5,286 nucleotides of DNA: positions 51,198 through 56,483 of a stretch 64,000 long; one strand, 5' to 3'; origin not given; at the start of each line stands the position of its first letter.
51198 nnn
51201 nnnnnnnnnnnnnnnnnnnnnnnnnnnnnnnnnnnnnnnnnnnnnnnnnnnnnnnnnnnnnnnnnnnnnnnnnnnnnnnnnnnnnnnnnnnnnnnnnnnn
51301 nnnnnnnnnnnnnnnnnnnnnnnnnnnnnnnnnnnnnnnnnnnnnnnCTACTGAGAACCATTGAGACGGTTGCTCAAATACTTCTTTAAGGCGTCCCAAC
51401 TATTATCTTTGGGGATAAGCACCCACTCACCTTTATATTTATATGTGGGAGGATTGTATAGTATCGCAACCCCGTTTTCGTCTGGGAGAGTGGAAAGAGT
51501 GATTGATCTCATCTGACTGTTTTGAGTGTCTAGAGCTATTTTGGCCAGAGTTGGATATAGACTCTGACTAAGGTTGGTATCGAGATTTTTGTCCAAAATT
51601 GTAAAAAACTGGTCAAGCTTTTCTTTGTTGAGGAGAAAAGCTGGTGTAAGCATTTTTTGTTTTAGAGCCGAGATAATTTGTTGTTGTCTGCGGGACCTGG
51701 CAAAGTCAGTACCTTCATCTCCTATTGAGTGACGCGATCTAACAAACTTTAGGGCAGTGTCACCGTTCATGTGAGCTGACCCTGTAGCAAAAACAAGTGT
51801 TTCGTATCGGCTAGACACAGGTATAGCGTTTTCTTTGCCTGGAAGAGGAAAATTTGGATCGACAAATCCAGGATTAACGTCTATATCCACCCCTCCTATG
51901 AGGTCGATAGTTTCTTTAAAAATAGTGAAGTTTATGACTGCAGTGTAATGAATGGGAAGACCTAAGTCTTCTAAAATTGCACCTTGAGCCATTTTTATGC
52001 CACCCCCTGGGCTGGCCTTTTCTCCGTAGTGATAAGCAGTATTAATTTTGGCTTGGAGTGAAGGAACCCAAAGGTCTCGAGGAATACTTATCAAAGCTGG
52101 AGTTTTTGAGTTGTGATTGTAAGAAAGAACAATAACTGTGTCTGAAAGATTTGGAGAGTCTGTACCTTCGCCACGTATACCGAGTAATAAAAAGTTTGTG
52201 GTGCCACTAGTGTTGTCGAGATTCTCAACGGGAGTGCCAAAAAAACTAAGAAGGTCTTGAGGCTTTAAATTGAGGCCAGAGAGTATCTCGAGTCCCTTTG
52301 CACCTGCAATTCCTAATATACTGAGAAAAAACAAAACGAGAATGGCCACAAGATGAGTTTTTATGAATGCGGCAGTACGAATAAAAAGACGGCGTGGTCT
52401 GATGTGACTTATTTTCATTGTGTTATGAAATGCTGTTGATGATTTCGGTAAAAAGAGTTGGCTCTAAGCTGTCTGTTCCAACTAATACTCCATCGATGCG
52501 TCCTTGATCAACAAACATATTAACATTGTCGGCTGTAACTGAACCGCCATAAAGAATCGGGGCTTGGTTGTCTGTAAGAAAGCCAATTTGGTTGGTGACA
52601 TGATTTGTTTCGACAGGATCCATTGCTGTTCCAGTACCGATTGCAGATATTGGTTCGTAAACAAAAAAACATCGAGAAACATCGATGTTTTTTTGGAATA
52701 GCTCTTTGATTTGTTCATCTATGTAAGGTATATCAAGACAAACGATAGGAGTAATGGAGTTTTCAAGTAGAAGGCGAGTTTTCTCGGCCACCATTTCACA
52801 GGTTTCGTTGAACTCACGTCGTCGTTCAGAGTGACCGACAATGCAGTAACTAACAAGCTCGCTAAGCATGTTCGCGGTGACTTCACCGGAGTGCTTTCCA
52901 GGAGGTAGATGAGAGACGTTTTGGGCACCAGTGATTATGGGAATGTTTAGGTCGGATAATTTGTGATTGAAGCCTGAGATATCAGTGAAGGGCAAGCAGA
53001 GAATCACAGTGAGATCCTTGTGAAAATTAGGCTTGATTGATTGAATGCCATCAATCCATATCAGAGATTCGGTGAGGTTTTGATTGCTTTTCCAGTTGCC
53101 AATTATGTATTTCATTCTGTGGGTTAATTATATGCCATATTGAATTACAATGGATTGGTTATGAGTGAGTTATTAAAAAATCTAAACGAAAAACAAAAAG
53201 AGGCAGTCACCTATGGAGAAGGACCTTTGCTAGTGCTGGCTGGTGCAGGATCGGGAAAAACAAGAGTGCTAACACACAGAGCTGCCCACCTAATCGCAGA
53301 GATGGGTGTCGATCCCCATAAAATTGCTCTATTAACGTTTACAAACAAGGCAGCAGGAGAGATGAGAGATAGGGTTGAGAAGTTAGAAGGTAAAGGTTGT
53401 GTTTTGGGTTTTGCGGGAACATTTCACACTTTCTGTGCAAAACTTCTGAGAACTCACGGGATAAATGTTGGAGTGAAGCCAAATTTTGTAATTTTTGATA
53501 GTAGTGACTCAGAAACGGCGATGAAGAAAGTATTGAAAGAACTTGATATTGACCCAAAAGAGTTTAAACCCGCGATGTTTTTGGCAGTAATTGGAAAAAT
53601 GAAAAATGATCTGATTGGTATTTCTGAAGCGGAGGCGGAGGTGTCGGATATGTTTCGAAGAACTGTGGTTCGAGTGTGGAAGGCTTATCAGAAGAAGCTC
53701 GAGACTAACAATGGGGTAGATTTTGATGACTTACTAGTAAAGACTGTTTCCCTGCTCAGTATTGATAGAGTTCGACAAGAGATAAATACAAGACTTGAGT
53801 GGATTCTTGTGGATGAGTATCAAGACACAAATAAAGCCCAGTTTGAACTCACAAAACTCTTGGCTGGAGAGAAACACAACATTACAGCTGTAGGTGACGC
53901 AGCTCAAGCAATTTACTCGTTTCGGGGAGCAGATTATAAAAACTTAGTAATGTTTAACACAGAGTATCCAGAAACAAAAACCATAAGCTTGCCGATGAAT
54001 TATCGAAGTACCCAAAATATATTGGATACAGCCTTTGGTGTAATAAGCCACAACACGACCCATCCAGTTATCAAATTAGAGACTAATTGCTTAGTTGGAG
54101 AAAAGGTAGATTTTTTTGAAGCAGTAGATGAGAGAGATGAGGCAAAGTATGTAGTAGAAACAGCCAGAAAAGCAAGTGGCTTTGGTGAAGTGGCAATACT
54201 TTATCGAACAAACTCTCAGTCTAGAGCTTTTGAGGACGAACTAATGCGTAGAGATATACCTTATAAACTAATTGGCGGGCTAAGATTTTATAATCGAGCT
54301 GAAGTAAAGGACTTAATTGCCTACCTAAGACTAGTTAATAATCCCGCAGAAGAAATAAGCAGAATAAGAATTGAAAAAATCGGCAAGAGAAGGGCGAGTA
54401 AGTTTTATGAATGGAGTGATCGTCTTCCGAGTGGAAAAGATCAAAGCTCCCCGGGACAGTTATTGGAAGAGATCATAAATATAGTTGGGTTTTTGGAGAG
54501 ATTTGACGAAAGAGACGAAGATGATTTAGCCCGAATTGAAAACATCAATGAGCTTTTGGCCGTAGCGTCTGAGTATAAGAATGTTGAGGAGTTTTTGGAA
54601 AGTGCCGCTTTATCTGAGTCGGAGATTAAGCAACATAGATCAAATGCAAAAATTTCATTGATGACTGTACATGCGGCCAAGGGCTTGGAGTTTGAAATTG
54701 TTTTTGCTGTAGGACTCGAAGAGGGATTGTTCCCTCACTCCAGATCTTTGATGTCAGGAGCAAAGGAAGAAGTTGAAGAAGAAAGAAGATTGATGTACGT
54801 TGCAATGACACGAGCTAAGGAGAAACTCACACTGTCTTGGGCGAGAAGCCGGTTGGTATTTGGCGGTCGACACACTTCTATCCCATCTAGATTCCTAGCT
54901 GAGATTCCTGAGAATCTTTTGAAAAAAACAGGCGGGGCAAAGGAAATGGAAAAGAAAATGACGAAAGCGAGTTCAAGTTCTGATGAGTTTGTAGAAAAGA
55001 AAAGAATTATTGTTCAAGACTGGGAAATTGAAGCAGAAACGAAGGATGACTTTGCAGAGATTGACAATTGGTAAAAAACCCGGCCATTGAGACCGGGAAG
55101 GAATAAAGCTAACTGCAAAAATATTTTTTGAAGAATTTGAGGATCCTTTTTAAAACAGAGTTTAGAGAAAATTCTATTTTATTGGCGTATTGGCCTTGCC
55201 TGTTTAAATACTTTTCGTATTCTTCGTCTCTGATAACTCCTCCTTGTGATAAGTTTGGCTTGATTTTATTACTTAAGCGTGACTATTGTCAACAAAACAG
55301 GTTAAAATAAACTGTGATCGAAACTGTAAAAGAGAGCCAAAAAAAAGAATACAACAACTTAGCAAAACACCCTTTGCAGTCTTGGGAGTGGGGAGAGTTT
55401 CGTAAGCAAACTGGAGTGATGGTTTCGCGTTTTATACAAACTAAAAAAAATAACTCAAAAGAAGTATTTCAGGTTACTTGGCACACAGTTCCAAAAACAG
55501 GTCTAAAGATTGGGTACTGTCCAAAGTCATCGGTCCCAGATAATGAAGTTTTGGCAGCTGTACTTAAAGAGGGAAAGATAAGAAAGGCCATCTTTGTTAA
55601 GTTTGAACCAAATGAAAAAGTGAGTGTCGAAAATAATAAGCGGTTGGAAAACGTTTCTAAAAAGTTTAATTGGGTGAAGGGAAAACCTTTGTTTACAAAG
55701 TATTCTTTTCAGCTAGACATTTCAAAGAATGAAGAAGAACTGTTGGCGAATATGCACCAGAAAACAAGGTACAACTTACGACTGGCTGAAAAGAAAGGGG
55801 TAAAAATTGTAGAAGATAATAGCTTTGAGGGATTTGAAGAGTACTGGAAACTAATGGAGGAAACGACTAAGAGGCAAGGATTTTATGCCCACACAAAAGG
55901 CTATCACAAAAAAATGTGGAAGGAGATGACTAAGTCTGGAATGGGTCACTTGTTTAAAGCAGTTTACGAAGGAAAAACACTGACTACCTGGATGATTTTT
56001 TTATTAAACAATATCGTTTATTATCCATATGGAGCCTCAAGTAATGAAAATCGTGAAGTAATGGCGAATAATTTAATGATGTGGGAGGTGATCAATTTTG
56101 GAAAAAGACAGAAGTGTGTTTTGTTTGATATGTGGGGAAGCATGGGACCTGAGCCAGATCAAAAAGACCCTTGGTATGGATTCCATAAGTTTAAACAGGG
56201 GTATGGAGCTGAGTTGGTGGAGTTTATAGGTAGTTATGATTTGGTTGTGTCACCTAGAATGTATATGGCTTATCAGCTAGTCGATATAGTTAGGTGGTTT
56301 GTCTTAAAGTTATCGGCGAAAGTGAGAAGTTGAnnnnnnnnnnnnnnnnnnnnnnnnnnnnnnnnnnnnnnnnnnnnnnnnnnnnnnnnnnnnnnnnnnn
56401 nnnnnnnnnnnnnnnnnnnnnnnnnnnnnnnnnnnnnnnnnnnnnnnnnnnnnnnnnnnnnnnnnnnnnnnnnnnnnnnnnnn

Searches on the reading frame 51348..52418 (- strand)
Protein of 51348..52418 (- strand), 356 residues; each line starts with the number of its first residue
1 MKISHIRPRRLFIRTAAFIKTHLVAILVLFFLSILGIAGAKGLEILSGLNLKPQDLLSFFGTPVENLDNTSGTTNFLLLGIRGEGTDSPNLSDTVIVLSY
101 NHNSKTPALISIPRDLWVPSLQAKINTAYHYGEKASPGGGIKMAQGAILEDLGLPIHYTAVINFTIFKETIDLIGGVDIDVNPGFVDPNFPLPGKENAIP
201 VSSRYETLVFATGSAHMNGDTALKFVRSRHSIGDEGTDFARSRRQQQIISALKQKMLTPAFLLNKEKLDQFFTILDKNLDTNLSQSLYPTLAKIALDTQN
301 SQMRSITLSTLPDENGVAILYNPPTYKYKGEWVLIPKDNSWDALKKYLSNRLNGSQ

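Call 7: search_protein_families(library=pfam, proteins=[window:51348-52418:-], max_evalue=0.01)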
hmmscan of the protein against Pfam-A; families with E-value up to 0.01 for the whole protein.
window:51348-52418:- (356 aa): 1 family
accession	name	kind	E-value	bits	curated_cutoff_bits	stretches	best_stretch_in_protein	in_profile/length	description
PF03816.19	LytR_cpsA_psr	-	7.2e-31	107.8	24.6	1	92-257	2-149/150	LytR_cpsA_psr family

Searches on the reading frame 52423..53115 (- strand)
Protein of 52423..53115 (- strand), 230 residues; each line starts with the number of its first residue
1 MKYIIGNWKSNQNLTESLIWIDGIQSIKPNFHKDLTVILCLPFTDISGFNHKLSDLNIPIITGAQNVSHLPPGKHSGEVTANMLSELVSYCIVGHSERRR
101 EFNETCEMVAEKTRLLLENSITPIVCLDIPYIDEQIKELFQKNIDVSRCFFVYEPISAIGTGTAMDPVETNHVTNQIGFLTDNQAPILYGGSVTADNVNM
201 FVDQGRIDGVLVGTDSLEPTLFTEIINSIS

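Call 7: search_protein_families(library=pfam, proteins=[window:52423-53115:-], max_evalue=0.01)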
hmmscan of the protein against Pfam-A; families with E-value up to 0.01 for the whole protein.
window:52423-53115:- (230 aa): 1 family
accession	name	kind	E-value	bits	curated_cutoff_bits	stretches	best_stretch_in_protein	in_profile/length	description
PF00121.24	TIM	-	1.4e-49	169.3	20.1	1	3-228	2-244/245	Triosephosphate isomerase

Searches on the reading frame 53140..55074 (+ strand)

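Call 7: search_protein_families(library=pfam, proteins=[window:53140-55074:+], max_evalue=0.01)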
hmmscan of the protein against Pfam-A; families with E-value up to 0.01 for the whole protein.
window:53140-55074:+ (644 aa): 7 families
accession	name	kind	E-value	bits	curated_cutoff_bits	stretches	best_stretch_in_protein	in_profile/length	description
PF00580.27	UvrD-helicase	-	1.6e-80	271.1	23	1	15-276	1-270/271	UvrD/REP helicase N-terminal domain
PF13361.12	UvrD_C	-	8.2e-65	219.9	25.6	2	458-569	230-349/350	UvrD-like helicase C-terminal domain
PF13245.12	AAA_19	-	2.8e-25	89.5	25.1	1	19-262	1-134/134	AAA domain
PF13538.12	UvrD_C_2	-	1.2e-10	41.5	27.4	1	507-565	4-51/52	UvrD-like helicase C-terminal domain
PF01443.25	Viral_helicase1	-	1.3e-07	32.1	21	1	491-564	167-225/228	Viral superfamily 1 RNA helicase core domain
PF13604.12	AAA_30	-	4.3e-07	30.3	27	1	15-79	2-66/191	AAA domain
PF13087.12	AAA_12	-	0.00082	19.4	27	1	471-564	110-189/195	AAA domain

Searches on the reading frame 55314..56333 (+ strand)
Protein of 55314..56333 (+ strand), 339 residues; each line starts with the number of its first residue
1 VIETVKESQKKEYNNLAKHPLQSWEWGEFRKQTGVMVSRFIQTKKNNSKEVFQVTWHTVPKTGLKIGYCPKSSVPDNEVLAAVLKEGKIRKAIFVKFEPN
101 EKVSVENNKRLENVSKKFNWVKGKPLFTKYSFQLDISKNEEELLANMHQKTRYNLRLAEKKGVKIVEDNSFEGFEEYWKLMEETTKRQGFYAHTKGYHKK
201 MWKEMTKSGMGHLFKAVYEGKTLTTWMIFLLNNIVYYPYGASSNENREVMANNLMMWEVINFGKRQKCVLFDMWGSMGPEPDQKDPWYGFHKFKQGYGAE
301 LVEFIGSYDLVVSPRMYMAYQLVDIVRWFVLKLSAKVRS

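Call 37: search_protein_families(library=pfam, proteins=[window:55314-56333:+], max_evalue=0.001)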
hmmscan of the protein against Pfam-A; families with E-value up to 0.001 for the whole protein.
window:55314-56333:+ (339 aa): 2 families
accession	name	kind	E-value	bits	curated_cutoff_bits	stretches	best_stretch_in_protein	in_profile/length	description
PF02388.22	FemAB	-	3.7e-27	95.6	24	2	225-323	310-404/406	FemAB family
PF13480.13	Acetyltransf_6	-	1.6e-11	45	22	1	149-275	5-136/143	Acetyltransferase (GNAT) domain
